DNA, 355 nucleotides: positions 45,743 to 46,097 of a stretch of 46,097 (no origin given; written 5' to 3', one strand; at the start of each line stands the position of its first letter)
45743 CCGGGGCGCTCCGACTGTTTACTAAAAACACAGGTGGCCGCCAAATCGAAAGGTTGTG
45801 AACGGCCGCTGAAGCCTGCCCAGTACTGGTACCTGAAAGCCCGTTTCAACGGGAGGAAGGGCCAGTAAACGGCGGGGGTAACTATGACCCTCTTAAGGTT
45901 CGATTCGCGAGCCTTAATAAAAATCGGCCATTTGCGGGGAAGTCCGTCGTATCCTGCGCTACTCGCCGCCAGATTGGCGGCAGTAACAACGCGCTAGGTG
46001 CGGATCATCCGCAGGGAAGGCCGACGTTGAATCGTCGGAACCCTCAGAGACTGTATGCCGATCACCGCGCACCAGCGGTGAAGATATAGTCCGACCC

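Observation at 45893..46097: Group I self-splicing intron interrupting an archaeal 23S rRNA gene at position L1931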

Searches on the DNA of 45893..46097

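Call 52: search_rna_families(source=window, start=45893, end=46097, threshold=evalue, max_evalue=0.01, show_alignments=1)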
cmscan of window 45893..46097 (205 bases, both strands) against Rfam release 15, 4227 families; matches with E-value up to 0.01: 1.
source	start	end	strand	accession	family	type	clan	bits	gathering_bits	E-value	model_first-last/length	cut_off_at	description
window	45893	46097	+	RF00028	Intron_gpI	Intron;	-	44.7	50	1.3e-10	26-237/253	5'&3'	Group I catalytic intron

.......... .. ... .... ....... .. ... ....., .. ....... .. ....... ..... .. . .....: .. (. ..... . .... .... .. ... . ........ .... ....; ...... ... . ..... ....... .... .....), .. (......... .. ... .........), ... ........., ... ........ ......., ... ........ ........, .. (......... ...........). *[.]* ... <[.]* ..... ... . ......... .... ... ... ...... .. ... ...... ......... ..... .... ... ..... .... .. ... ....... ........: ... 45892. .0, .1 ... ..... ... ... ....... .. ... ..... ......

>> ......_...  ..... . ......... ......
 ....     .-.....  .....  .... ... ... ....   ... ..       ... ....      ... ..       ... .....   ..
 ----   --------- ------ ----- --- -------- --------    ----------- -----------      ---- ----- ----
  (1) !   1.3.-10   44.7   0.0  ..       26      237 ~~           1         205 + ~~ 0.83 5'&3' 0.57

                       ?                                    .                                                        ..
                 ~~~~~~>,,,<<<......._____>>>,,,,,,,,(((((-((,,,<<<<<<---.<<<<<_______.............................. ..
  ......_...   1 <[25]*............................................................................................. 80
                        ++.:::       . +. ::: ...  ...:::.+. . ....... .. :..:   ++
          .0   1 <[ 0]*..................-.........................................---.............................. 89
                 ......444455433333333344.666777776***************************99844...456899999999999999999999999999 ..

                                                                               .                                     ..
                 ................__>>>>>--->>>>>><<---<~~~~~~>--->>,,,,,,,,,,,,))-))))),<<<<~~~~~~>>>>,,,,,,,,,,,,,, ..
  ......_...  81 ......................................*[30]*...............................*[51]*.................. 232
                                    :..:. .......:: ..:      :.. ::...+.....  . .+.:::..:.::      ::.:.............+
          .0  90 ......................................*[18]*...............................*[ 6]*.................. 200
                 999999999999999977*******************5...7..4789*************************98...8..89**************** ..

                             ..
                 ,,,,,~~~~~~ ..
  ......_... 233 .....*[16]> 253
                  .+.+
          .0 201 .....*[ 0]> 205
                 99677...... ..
